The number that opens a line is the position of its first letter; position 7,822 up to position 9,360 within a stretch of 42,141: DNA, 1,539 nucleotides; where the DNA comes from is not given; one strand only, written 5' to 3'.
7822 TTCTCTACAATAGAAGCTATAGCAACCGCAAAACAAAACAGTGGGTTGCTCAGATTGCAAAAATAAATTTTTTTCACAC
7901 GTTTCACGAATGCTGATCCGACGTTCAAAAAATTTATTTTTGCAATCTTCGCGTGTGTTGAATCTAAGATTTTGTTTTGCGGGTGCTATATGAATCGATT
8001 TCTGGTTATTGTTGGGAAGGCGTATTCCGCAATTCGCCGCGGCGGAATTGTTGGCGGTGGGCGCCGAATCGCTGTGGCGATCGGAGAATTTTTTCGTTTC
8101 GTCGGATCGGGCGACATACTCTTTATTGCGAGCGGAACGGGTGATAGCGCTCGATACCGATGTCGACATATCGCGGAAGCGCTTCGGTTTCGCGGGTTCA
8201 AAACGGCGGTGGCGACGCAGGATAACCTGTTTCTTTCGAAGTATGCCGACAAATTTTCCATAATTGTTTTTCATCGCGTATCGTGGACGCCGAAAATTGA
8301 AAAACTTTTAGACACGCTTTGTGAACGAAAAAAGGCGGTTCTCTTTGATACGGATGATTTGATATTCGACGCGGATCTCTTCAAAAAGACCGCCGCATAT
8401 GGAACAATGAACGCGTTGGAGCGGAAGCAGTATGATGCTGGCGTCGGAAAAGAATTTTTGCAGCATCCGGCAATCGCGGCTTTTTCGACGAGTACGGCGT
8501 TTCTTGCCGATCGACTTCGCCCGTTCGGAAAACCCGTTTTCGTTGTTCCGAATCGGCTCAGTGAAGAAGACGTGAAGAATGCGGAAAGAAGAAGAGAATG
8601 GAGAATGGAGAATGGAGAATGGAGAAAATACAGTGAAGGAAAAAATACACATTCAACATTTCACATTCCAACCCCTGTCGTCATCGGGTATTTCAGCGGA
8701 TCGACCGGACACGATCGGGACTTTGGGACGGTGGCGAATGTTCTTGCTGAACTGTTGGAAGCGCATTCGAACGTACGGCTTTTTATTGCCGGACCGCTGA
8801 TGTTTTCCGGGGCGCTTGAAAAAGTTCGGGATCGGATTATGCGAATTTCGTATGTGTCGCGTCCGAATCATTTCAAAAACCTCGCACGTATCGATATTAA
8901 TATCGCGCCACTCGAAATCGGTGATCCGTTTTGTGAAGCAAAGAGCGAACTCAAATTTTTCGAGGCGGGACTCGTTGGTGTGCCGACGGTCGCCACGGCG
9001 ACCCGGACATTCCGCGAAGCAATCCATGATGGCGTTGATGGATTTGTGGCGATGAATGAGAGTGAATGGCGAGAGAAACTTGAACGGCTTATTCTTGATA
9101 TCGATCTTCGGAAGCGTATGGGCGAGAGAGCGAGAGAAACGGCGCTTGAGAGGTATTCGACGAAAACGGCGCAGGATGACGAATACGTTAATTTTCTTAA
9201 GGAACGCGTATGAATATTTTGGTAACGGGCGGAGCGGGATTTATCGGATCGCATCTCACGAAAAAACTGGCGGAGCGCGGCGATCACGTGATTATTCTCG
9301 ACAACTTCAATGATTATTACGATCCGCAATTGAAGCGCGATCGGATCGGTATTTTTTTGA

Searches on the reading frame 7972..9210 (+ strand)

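Call 31: search_protein_families(library=pfam, proteins=[window:7972-9210:+], max_evalue=0.001)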
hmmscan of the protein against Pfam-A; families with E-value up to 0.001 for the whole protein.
window:7972-9210:+ (413 aa): 3 families
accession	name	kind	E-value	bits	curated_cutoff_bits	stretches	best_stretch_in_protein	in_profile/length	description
PF13692.12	Glyco_trans_1_4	-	2.2e-09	38.1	27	1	254-375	20-141/142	Glycosyl transferases group 1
PF00534.26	Glycos_transf_1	-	8.4e-09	35.6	26.4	1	253-389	32-171/172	Glycosyl transferases group 1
PF13524.12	Glyco_trans_1_2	-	1.1e-07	32.3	25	1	264-398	11-136/144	Glycosyl transferase-like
